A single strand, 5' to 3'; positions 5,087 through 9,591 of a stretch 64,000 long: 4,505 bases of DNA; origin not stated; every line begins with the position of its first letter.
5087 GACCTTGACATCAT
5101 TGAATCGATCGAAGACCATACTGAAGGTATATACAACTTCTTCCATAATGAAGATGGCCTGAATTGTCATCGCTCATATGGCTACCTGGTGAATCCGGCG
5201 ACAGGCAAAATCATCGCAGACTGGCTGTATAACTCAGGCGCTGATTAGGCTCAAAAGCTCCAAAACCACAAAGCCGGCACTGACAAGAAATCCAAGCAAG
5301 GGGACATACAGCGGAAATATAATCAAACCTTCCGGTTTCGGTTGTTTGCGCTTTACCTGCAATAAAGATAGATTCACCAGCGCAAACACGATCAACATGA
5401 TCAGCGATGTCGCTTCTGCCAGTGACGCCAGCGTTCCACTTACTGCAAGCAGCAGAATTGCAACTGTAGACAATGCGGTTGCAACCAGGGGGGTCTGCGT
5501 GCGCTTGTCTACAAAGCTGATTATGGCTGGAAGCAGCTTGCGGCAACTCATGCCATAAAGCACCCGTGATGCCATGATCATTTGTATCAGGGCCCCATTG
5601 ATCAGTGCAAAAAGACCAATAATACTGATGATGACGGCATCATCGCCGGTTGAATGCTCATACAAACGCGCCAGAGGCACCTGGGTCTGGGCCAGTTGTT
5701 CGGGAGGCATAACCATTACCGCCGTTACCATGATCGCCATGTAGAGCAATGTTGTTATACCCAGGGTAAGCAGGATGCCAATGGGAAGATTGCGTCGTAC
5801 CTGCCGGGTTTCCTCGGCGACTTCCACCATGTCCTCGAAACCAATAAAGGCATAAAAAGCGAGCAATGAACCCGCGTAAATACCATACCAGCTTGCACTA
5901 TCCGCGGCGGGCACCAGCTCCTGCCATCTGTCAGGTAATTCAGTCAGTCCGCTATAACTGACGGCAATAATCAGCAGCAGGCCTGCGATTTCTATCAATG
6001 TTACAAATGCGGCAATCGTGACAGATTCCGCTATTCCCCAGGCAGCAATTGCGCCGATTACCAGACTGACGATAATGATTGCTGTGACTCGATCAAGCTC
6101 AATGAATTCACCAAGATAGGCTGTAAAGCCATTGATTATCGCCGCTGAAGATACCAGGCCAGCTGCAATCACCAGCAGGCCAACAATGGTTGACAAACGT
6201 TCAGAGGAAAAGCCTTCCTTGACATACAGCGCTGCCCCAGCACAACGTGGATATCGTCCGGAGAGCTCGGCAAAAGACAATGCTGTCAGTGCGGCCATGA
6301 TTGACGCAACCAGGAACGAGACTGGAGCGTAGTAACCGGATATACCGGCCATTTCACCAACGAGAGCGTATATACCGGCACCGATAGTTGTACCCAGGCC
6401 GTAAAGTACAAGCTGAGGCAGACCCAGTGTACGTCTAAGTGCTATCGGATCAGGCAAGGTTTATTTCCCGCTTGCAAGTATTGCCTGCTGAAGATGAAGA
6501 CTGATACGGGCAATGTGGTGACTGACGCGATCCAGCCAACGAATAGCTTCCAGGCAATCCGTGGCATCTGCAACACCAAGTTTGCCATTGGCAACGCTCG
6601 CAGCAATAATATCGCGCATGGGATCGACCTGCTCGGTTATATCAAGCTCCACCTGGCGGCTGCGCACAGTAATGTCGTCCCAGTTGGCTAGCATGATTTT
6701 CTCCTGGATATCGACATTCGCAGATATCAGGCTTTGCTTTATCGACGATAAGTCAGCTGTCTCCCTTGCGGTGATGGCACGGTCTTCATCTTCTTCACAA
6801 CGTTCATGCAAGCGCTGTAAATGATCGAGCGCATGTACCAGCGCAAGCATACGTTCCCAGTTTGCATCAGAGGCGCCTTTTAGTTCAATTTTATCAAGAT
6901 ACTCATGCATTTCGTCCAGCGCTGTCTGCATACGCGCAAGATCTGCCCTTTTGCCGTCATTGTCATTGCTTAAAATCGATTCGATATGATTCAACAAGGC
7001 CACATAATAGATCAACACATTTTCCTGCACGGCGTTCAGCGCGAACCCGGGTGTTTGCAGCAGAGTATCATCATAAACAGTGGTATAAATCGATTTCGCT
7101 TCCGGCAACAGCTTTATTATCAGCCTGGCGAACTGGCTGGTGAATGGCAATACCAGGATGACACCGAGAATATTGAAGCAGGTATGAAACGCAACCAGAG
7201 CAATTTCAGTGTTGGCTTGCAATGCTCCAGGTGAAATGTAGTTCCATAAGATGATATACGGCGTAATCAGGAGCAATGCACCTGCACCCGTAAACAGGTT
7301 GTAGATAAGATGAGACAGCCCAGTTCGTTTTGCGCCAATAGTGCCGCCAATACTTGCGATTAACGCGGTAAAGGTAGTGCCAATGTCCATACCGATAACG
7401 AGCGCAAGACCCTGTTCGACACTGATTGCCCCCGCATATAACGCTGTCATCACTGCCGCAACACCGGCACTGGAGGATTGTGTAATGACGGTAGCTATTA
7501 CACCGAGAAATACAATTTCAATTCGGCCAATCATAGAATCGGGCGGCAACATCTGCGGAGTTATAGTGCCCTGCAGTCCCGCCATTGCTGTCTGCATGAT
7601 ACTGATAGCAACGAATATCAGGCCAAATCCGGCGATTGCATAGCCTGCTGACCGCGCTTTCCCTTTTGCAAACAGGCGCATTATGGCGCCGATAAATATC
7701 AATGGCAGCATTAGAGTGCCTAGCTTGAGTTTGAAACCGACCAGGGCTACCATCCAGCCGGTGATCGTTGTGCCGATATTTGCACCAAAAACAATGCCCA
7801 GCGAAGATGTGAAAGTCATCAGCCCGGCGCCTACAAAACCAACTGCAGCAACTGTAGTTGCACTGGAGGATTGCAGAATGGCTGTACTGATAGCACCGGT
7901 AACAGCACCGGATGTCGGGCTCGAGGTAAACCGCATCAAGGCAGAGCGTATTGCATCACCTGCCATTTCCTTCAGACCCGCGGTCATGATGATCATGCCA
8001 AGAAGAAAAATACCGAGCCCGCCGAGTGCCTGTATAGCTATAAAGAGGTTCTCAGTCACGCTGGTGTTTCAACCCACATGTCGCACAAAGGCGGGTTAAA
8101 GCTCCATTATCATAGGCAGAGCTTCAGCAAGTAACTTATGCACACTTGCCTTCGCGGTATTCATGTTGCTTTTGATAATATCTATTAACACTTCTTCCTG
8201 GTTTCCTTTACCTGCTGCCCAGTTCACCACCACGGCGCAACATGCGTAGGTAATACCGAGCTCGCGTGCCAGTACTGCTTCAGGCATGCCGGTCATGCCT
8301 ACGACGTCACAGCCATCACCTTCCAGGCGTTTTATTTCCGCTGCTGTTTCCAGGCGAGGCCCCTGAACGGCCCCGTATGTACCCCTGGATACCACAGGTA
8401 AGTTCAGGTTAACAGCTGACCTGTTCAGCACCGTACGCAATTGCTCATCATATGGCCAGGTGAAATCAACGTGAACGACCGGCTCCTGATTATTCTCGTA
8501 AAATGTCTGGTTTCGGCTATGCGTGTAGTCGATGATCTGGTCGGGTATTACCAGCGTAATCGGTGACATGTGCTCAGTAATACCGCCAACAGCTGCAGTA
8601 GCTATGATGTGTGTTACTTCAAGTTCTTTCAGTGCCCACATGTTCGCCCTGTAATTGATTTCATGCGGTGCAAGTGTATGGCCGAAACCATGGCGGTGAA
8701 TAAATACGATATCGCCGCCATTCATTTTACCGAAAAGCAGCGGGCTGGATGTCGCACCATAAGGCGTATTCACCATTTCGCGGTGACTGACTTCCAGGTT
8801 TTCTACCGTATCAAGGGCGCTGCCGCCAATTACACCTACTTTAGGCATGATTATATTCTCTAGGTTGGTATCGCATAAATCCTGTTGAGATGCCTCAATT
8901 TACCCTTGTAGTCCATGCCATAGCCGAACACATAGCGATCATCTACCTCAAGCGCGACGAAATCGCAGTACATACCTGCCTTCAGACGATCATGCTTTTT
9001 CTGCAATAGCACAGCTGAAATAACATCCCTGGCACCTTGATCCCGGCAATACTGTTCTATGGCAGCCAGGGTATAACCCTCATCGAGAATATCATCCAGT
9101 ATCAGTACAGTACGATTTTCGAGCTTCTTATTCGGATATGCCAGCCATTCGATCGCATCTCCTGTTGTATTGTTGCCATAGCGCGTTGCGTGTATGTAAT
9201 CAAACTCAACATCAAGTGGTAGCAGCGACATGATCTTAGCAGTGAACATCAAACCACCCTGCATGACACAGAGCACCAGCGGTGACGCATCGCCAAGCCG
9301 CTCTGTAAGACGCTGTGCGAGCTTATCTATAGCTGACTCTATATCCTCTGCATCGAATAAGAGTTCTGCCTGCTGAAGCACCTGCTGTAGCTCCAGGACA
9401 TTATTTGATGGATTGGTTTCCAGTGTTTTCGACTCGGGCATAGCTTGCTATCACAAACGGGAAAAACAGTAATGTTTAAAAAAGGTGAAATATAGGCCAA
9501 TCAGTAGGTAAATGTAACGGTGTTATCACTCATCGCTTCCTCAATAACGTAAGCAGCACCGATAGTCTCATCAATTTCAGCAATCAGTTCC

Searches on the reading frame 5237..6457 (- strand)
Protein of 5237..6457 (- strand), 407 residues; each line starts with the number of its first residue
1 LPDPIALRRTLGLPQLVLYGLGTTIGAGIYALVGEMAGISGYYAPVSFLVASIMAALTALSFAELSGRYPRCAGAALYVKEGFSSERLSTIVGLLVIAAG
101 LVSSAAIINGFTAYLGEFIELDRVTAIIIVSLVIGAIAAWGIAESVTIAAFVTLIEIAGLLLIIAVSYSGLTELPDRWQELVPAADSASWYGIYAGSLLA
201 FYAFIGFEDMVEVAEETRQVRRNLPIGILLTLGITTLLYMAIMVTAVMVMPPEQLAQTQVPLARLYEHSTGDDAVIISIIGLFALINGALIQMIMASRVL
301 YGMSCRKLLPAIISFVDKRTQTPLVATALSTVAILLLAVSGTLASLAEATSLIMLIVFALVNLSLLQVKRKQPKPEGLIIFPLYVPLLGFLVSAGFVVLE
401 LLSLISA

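Call 18: search_protein_families(library=pfam, proteins=[window:5237-6457:-], max_evalue=0.00001)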
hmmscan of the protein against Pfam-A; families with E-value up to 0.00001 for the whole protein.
window:5237-6457:- (407 aa): 2 families
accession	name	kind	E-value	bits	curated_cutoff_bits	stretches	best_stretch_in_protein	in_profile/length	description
PF13520.12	AA_permease_2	-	1e-32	114.1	27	1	11-394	1-398/427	Amino acid permease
PF00324.27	AA_permease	-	2e-22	80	24.6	1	16-371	2-384/470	Amino acid permease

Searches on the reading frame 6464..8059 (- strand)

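Call 18: search_protein_families(library=pfam, proteins=[window:6464-8059:-], max_evalue=0.00001)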
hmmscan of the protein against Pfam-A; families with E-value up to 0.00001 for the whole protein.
window:6464-8059:- (532 aa): 1 family
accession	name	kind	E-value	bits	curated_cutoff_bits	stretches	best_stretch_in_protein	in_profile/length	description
PF02690.20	Na_Pi_cotrans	-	2.2e-48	164.2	29.1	2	17-156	1-136/137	Na+/Pi-cotransporter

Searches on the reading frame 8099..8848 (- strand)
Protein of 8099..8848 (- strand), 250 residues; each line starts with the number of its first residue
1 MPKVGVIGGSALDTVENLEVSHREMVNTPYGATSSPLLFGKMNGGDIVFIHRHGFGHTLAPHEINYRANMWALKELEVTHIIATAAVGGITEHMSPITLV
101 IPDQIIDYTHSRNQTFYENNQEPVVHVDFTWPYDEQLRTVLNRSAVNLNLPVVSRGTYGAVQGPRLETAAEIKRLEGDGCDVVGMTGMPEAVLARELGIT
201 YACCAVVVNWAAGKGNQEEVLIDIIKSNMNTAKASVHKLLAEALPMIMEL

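Call 18: search_protein_families(library=pfam, proteins=[window:8099-8848:-], max_evalue=0.00001)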
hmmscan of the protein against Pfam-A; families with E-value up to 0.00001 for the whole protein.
window:8099-8848:- (250 aa): 1 family
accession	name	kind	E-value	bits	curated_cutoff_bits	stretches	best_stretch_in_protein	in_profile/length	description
PF01048.26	PNP_UDP_1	-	2.7e-44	151.7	25.1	1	3-244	1-232/233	Phosphorylase superfamily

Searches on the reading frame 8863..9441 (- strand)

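Call 18: search_protein_families(library=pfam, proteins=[window:8863-9441:-], max_evalue=0.00001)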
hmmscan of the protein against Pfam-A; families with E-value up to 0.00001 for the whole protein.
window:8863-9441:- (193 aa): 1 family
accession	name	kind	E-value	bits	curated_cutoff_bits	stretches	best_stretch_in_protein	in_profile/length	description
PF00156.33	Pribosyltran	-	1.8e-21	76.5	26.3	1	28-178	5-157/158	Phosphoribosyl transferase domain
